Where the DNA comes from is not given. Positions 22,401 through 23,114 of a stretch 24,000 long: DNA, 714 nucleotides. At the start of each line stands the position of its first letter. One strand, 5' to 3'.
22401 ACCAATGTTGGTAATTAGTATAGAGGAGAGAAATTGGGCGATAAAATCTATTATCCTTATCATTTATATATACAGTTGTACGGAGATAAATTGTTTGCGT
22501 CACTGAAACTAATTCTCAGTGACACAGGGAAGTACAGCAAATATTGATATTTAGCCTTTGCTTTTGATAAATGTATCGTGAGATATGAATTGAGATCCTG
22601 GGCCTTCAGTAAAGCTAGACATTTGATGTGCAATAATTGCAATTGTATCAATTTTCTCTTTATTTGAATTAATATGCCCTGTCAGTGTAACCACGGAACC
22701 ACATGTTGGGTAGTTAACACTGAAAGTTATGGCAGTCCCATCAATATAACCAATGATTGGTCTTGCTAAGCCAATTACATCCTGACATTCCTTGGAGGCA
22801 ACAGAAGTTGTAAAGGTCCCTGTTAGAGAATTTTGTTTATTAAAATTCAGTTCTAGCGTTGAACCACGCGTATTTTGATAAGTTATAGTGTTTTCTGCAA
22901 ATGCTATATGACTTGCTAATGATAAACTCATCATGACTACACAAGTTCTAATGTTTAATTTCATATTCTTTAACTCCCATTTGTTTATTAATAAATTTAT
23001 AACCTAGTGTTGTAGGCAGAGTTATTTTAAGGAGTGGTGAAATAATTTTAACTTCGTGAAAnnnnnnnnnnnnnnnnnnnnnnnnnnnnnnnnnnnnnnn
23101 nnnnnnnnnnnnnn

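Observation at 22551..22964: Secreted avidin/streptavidin homologue lacking all biotin-box tryptophans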

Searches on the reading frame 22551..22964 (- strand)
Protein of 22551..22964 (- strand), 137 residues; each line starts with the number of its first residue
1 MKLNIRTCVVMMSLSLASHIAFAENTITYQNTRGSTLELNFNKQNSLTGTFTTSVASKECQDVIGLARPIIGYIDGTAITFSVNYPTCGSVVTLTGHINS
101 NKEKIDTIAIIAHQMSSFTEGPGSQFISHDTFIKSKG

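Call 3: search_protein_families(library=pfam, proteins=[window:22551-22964:-], max_evalue=1)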
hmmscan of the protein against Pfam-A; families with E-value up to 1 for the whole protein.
window:22551-22964:- (137 aa): 2 families
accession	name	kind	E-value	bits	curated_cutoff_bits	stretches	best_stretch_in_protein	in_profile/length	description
PF01382.22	Avidin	-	1.2e-08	35.7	24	1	28-132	5-115/116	Avidin family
PF08204.17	V-set_CD47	-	0.00042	20.5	21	1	22-68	53-101/111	CD47 immunoglobulin-like domain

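Call 4: search_solved_structures(query=window:22551-22964:-, max_evalue=10, show_alignments=3)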
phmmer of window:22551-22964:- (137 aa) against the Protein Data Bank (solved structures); distinct sequences matched with E-value up to 10: 145 (the best 60 are shown).
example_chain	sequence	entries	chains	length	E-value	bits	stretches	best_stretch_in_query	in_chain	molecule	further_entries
4bbo_A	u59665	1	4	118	4.3e-07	33.3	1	28-100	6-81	BLR5658 PROTEIN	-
2y32_A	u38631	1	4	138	8.9e-07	32.3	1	28-100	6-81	BLR5658 PROTEIN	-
3t2w_A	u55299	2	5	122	4.8e-06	29.9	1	29-110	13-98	Avidin/streptavidin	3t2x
3szh_A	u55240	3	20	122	9.3e-06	29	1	29-110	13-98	Avidin/streptavidin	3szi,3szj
6s4q_A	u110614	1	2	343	2.4e-05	27.7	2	26-136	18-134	Streptavidin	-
3ew1_A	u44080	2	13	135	0.00046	23.6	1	22-115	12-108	rhizavidin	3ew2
6vjk_A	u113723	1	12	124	0.00052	23.4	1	26-136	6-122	Streptavidin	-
4gjv_A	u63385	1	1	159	0.00091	22.6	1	26-136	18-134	Streptavidin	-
9qnz_A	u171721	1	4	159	0.0011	22.4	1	26-136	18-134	Streptavidin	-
7p8y_A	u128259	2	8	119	0.0011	22.3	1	28-98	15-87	Wilavidin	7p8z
3re5_A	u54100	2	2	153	0.0013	22.1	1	21-136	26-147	Streptavidin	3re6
1nqm_A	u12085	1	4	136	0.0013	22.1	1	22-136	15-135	Streptavidin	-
7ouq_A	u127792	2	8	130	0.0013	22.1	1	29-98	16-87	wilavidin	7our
1swh_A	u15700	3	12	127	0.0015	21.9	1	26-136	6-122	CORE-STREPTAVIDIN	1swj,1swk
1ndj_A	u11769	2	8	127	0.0018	21.7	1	26-136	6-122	Streptavidin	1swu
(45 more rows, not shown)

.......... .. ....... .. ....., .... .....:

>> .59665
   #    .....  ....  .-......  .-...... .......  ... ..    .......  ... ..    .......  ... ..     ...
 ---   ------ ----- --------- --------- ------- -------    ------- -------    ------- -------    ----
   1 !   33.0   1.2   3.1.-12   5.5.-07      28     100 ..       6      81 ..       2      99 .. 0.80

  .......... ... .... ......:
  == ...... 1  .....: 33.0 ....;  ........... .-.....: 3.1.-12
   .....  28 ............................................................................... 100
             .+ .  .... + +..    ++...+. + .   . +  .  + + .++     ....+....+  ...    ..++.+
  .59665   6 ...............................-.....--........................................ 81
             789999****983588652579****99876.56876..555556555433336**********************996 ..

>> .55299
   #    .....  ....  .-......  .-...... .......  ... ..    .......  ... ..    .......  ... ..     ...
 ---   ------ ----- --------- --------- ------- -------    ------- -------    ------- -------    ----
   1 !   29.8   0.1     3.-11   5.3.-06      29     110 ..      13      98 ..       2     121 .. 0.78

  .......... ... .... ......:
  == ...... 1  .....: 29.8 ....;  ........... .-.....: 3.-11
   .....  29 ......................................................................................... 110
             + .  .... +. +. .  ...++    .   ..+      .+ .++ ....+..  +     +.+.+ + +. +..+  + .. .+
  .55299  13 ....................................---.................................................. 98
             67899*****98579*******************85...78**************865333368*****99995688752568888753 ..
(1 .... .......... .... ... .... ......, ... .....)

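Call 6: find_homologous_proteins(query=window:22551-22964:-, max_evalue=0.001)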
Query window:22551-22964:- (137 aa): 23 proteins with E <= 0.001 among 32 candidates.
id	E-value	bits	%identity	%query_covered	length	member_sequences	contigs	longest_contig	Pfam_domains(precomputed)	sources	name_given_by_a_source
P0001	7.7e-82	289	99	100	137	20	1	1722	PF01382.24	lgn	-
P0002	1.1e-78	279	95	100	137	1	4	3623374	PF01382.24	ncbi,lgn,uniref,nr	ncbi:avidin/streptavidin family protein [Legionella pneumophila]|uniref:avidin/streptavidin family p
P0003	1.8e-64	233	79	98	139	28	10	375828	PF01382.24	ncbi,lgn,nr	ncbi:TPA: hypothetical protein F8S33_15375 [Legionella pneumophila]|nr:hypothetical protein [Legione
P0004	1.3e-62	227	78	98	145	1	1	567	PF01382.24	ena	-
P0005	8.1e-51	189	67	98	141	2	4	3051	PF01382.24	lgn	-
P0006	6.1e-50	186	62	100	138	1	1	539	PF01382.24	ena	-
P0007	1.0e-47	179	61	96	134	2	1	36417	PF01382.24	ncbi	-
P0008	4.8e-46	174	63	90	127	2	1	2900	PF01382.24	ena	-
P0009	2.4e-45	171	61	99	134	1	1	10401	PF01382.24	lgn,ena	-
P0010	1.5e-39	153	56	100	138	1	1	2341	PF01382.24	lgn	-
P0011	1.8e-39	152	55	98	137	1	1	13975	PF01382.24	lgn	-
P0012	7.7e-39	150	58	98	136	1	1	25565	PF01382.24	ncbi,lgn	-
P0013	4.2e-38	148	59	92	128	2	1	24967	PF01382.24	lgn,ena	-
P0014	4.3e-38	148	56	98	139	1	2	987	PF01382.24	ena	-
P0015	5.4e-38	148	56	99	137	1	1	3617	PF01382.24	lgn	-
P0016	3.0e-36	142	56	96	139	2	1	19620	PF01382.24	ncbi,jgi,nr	ncbi:MAG: hypothetical protein ACD_46C00221G0018 [uncultured bacterium]|nr:MAG: hypothetical protein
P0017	2.0e-35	139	54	98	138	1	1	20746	PF01382.24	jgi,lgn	-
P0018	2.0e-34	136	57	91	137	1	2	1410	PF01382.24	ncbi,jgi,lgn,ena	jgi:hypothetical protein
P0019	2.3e-34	136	58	85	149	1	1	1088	PF01382.24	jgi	jgi:Avidin family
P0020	7.8e-34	134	55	91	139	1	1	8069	PF01382.24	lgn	-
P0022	4.6e-30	122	55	81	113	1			PF01382.24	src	-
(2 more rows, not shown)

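Call 20: find_related_loci(query=A1, collection=genome_contigs, flank=8000)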
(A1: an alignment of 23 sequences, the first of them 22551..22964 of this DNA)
Query A1 (137 aa) in genome_contigs; peptide patterns used: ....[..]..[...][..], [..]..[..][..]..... (x = any residue, [..] = any of these).
23 stretches matched a pattern; 12 encode a relative of the query (tblastn E <= 1e-3); 12 distinct loci.
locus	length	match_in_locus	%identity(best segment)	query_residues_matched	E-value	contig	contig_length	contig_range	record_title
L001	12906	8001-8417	80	1-137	2e-72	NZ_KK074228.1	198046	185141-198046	Legionella pneumophila subsp. fraseri strain ATCC 33156 Scaffold6, whole genome shotgun sequence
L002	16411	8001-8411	62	1-136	1e-56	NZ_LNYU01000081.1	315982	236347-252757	Legionella santicrucis strain SC-63-C7 Lsan_ctg081, whole genome shotgun sequence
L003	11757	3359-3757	58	1-134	4e-45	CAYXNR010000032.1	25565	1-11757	MAG TPA_asm: uncultured Coxiellaceae bacterium isolate SRP200132_co1_729 genome assembly, contig: NODE_3322_length_25565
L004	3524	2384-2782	54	1-132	4e-44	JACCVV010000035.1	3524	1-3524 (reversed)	MAG: Tatlockia sp. isolate MGR_bin135 SD2897-2912_k127_5221216, whole genome shotgun sequence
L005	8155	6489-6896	56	1-132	3e-43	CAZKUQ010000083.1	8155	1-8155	MAG TPA_asm: uncultured Coxiellaceae bacterium isolate SRP011637_co1_113 genome assembly, contig: NODE_3473_length_8155_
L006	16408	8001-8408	53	1-134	9e-43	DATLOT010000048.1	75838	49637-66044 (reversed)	MAG TPA_asm: Gammaproteobacteria bacterium isolate SMAG_U13833 k141_4919570, whole genome shotgun sequence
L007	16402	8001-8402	52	1-132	4e-42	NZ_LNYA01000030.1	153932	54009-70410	Legionella erythra strain SE-32A-C8 Lery_ctg030, whole genome shotgun sequence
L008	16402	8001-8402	54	1-134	5e-42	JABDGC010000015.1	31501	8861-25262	MAG: Gammaproteobacteria bacterium isolate BWOrgHeat_Nextera67_MAG1 3300020998.a:Ga0206951_1056, whole genome shotgun se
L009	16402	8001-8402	51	1-132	2e-39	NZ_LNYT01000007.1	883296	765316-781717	Legionella rubrilucens strain WA-270A-C2 Lrub_ctg007, whole genome shotgun sequence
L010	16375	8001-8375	41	11-134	1e-34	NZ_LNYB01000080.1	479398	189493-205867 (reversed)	Legionella feeleii strain WO-44C Lfee_ctg080, whole genome shotgun sequence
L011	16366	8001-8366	41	11-134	5e-33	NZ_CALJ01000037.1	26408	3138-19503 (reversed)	Legionella tunisiensis strain LegM, whole genome shotgun sequence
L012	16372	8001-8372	37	11-132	8e-28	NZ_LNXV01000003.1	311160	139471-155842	Legionella brunensis strain ATCC 43878 Lbru_ctg003, whole genome shotgun sequence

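Call 23: find_encoding_contigs(protein=P0002, flank=10000, max_places=4)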
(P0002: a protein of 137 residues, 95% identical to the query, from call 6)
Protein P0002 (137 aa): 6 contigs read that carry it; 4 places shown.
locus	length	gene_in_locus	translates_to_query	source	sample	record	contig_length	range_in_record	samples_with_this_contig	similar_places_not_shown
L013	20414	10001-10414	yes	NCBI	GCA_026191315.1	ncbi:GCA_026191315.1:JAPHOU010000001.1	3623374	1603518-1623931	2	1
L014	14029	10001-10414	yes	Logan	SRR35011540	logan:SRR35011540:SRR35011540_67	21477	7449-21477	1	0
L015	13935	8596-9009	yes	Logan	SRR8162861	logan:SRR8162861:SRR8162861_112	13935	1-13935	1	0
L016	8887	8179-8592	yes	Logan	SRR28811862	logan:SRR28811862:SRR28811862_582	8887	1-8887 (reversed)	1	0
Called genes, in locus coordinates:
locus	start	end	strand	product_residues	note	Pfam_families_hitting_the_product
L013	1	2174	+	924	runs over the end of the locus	PF11130:TraC_F_IV, PF19044:P-loop_TraG (faint), PF01935:DUF87 (weak)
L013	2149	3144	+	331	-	PF06834:TraU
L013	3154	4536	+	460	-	-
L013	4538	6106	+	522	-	PF07916:TraG_N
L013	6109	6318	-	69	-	-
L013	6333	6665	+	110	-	-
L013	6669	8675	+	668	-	PF02534:T4SS-DNA_transf (weak), PF10412:TrwB_AAD_bind (faint), PF12696:TraG-D_C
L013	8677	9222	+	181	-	PF08900:AcaB (weak)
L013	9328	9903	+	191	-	PF00196:GerE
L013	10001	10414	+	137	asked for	PF01382:Avidin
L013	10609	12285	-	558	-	PF00664:ABC_membrane, PF00005:ABC_tran, PF02463:SMC_N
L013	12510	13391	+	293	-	PF13527:Acetyltransf_9, PF00583:Acetyltransf_1, PF13508:Acetyltransf_7, PF13673:Acetyltransf_10 (faint)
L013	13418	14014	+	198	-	PF03819:MazG (weak)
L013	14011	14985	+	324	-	PF01636:APH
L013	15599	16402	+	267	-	PF12834:Phage_int_SAM_2 (weak)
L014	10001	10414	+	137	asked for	PF01382:Avidin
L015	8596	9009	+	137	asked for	PF01382:Avidin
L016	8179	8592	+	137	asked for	PF01382:Avidin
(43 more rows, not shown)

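Call 24: predict_structure(alignment_id=A1)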
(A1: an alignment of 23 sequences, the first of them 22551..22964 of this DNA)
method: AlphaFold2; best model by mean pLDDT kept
length: 137 residues; sequences in the alignment: 23
mean_pLDDT: 80.8   pTM: 0.68
mean pLDDT of the five models: 80.8, 80.7, 80.0, 79.8, 77.4
residues with pLDDT >= 90: 61; 70-90: 42; 50-70: 27; < 50: 7
segments of 3 or more residues with pLDDT < 50: 1-3, 19-21
pLDDT, mean of each block of 10 residues (from residue 1): 52 53 75 93 86 84 90 93 88 94 93 68 76 87
secondary structure, 60 per line:
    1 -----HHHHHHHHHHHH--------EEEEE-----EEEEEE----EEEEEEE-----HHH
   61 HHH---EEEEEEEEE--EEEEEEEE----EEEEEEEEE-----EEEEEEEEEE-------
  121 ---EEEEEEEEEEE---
elements in order: H6-17 E26-30 E36-41 E46-52 H58-63 E67-75 E78-85 E90-98 E104-113 E124-134

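Call 27: fold_search(model_id=the predicted structure, library=pdb)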
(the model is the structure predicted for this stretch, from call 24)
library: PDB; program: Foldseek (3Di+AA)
matches with E <= 10: 1002; with E <= 0.001: 391
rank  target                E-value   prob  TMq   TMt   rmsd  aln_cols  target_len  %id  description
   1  7our_B                1.1e-06  1.00  0.65  0.74   2.8       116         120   26  Wilavidin apo form (P1 form) (released 2021-11-17)
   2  3ew2_G                1.1e-06  1.00  0.63  0.77   3.4       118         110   25  Crystal structure of rhizavidin-biotin complex (released 2008-12-23)
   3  4bbo_D                1.6e-06  1.00  0.65  0.79   2.8       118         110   30  Crystal structure of core-bradavidin (released 2013-10-16)
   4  3szj_A                1.7e-06  1.00  0.65  0.73   3.1       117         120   26  Structure of the shwanavidin-biotin complex (released 2012-04-11)
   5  7ouq_B                2.0e-06  1.00  0.67  0.76   3.1       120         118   25  wilavidin biotin complex (released 2021-11-17)
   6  3szh_D                2.0e-06  1.00  0.64  0.75   3.0       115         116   25  Crystal structure of apo shwanavidin (P1 form) (released 2012-04-11)
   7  4bbo_C                2.0e-06  1.00  0.66  0.79   2.7       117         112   29  Crystal structure of core-bradavidin (released 2013-10-16)
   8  7our_F                2.0e-06  1.00  0.64  0.72   2.9       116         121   26  Wilavidin apo form (P1 form) (released 2021-11-17)
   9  7our_E                2.2e-06  1.00  0.66  0.77   2.8       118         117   25  Wilavidin apo form (P1 form) (released 2021-11-17)
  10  3ew2_F                2.4e-06  1.00  0.67  0.76   3.0       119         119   25  Crystal structure of rhizavidin-biotin complex (released 2008-12-23)
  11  3szh_E                2.4e-06  1.00  0.63  0.74   3.2       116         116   27  Crystal structure of apo shwanavidin (P1 form) (released 2012-04-11)
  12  3szi_F                2.4e-06  1.00  0.64  0.74   3.1       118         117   28  Structure of apo shwanavidin (P21 form) (released 2012-04-25)
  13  3ew2_E                2.4e-06  1.00  0.65  0.74   4.0       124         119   25  Crystal structure of rhizavidin-biotin complex (released 2008-12-23)
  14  3szi_K                2.5e-06  1.00  0.65  0.75   2.9       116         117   24  Structure of apo shwanavidin (P21 form) (released 2012-04-25)
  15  3szi_A                2.6e-06  1.00  0.65  0.75   3.2       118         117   26  Structure of apo shwanavidin (P21 form) (released 2012-04-25)
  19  4bbo_A                2.9e-06  1.00  0.65  0.78   2.8       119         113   28  Crystal structure of core-bradavidin (released 2013-10-16)
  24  2y32_C                3.6e-06  1.00  0.64  0.64   2.9       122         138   30  Crystal structure of bradavidin (released 2011-12-28)
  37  2y32_A                5.9e-06  1.00  0.66  0.66   2.5       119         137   30  Crystal structure of bradavidin (released 2011-12-28)
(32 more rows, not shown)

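Call 35: search_protein_families(library=pfam, proteins=[L003:2052-3218:+, L003:4082-5740:+, L004:419-1336:+, L005:7112-7666:-, L006:6986-7774:+, L006:8715-9287:+, L007:7322-7918:+, L007:8401-9021:-, L008:6635-7936:+, L008:8572-9735:+], max_evalue=0.001)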
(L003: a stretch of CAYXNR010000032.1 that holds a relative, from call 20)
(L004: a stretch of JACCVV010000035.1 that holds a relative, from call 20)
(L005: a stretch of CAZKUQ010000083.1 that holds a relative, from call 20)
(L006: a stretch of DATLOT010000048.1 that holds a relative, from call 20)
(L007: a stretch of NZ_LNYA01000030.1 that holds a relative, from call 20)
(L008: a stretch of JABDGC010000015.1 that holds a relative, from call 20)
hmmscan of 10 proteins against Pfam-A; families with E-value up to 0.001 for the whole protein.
L003:2052-3218:+ (388 aa): 3 families
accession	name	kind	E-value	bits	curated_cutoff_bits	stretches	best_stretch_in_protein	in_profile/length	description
PF07690.21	MFS_1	-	4.8e-46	157.7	33.4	2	16-349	5-340/347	Major Facilitator Superfamily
PF06609.19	TRI12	-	1.2e-08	34.4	23.2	1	16-182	53-217/599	Fungal trichothecene efflux pump (TRI12)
PF00083.30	Sugar_tr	-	9.7e-08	31.7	22.3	1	40-185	44-194/452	Sugar (and other) transporter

L003:4082-5740:+ (552 aa): 1 family
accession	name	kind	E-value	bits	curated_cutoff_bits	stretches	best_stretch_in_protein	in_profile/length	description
PF13475.11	DUF4116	-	2e-09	37.3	24.9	0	109-149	4-45/49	Domain of unknown function (DUF4116)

L004:419-1336:+ (305 aa): 1 family
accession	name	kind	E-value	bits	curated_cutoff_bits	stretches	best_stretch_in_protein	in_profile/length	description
PF00557.29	Peptidase_M24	-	5.1e-32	111.8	23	1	43-280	1-207/208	Metallopeptidase family M24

L005:7112-7666:- (184 aa): 3 families
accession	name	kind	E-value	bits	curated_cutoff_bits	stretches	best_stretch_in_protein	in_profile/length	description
PF13238.12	AAA_18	-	6.8e-07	30.2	29.4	1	4-97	1-93/128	AAA domain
PF20720.3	nSTAND3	-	5.7e-05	23.3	27.2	1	3-50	19-66/155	Novel STAND NTPase 3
PF13479.12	AAA_24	-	0.00026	21.3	27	0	3-25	4-26/195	AAA domain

L006:6986-7774:+ (262 aa): 2 families
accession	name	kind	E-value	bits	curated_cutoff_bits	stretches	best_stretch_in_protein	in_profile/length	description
PF01427.22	Peptidase_M15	-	1.4e-17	64.6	27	1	58-217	44-190/199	D-ala-D-ala dipeptidase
PF02557.22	VanY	-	8.1e-05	22.8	25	1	54-209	3-129/132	D-alanyl-D-alanine carboxypeptidase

L006:8715-9287:+ (190 aa): 1 family
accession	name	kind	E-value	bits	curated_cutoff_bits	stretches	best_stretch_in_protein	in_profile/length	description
PF13521.12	AAA_28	-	1.3e-12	48.7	27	2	85-180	24-118/164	AAA domain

L007:7322-7918:+ (198 aa): 4 families
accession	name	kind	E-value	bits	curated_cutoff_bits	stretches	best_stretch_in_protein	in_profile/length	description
PF01243.27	PNPOx_N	-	2.9e-11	44.2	28.1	1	25-137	11-110/120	Pyridoxamine 5'-phosphate oxidase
PF12766.13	Pyridox_oxase_2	-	3.9e-08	34.3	26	1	21-97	16-97/100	Pyridoxamine 5'-phosphate oxidase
PF10590.14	PNP_phzG_C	-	0.00012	22.4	27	1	158-198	1-42/42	Pyridoxine 5'-phosphate oxidase C-terminal dimerisation region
PF16242.11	Pyrid_ox_like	-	0.00038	20.4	28.8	1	42-102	27-88/149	Pyridoxamine 5'-phosphate oxidase like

L007:8401-9021:- (206 aa): 1 family
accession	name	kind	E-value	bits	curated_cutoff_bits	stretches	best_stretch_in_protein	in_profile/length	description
PF05908.16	Gamma_PGA_hydro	-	1.1e-39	136.3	22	1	4-169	1-169/191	Poly-gamma-glutamate hydrolase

L008:6635-7936:+ (433 aa): 3 families
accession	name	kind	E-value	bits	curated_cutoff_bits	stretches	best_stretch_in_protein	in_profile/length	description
PF01546.33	Peptidase_M20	-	1.7e-18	67.7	24.6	1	108-426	1-204/206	Peptidase family M20/M25/M40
PF07687.19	M20_dimer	-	1.7e-11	44.4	21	1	212-330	1-105/107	Peptidase dimerisation domain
PF04389.22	Peptidase_M28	-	0.00047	20.4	21.3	0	95-176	2-68/193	Peptidase family M28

L008:8572-9735:+ (387 aa): 2 families
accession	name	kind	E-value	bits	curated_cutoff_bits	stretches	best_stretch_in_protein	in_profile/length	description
PF07690.21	MFS_1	-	2.7e-39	135.5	33.4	1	8-337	2-338/347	Major Facilitator Superfamily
PF00083.30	Sugar_tr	-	3.2e-12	46.5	22.3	1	37-169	46-184/452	Sugar (and other) transporter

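Call 36: search_protein_families(library=pfam, proteins=[L009:7325-7921:+, L009:8401-9075:-, L010:6698-7867:-, L010:8429-9718:+, L011:6651-7841:-, L011:8981-9706:+, L012:7362-7811:+, L012:8528-9811:-, L001:8595-9689:+, L001:6588-7175:+], max_evalue=0.001)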
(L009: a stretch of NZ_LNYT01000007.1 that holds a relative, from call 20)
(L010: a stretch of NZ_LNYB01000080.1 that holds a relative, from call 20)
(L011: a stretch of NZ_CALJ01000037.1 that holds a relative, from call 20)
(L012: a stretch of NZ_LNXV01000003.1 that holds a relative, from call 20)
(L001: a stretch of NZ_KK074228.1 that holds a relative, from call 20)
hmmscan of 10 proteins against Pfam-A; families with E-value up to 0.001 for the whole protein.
L009:7325-7921:+ (198 aa): 2 families
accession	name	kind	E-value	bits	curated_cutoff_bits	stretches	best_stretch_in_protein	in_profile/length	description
PF01243.27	PNPOx_N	-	7.9e-09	36.4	28.1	1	25-142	11-115/120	Pyridoxamine 5'-phosphate oxidase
PF12766.13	Pyridox_oxase_2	-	2.4e-07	31.7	26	1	21-97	16-97/100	Pyridoxamine 5'-phosphate oxidase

L009:8401-9075:- (224 aa): 1 family
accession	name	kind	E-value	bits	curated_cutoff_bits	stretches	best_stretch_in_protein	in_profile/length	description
PF05908.16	Gamma_PGA_hydro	-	2.4e-40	138.5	22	1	23-188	1-170/191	Poly-gamma-glutamate hydrolase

L010:6698-7867:- (389 aa): 3 families
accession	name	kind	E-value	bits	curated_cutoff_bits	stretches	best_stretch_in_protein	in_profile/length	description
PF01571.26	GCV_T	-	1.1e-83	280.8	25.6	1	36-283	1-255/255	Aminomethyltransferase folate-binding domain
PF08669.17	GCV_T_C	-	2.8e-20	72.4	25.9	1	309-384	1-80/80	Glycine cleavage T-protein C-terminal barrel domain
PF08170.17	POPLD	-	4.2e-05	24.2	26.8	1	223-271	1-49/92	POPLD (NUC188) domain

L010:8429-9718:+ (429 aa): 1 family
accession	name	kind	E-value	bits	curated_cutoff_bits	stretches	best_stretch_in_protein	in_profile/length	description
PF07787.17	TMEM43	-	6.1e-76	255.5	23.3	1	136-385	1-250/250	Transmembrane protein 43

L011:6651-7841:- (396 aa): 3 families
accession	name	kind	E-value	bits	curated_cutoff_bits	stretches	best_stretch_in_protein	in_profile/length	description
PF01571.26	GCV_T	-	7.1e-83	278.2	25.6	1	43-290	1-255/255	Aminomethyltransferase folate-binding domain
PF08669.17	GCV_T_C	-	4.1e-19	68.7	25.9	1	316-391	1-80/80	Glycine cleavage T-protein C-terminal barrel domain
PF08170.17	POPLD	-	5.5e-05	23.8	26.8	1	230-277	1-48/92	POPLD (NUC188) domain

L011:8981-9706:+ (241 aa): 1 family
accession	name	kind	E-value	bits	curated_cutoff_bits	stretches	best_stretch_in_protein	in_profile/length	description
PF07787.17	TMEM43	-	2.1e-53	181.7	23.3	1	1-197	54-250/250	Transmembrane protein 43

L012:7362-7811:+ (149 aa): 2 families
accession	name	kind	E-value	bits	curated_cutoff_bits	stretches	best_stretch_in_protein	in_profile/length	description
PF07366.18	SnoaL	-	7.7e-15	55.3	28.4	1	34-141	3-123/126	SnoaL-like polyketide cyclase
PF12680.13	SnoaL_2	-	1.4e-13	51.8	27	1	34-131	1-102/102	SnoaL-like domain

L012:8528-9811:- (427 aa): 0 families

L001:8595-9689:+ (364 aa): 0 families

L001:6588-7175:+ (195 aa): 1 family
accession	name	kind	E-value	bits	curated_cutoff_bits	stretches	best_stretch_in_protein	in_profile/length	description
PF08900.16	AcaB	-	3.8e-07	30.5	27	1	17-153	5-148/215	Transcriptional regulator AcaB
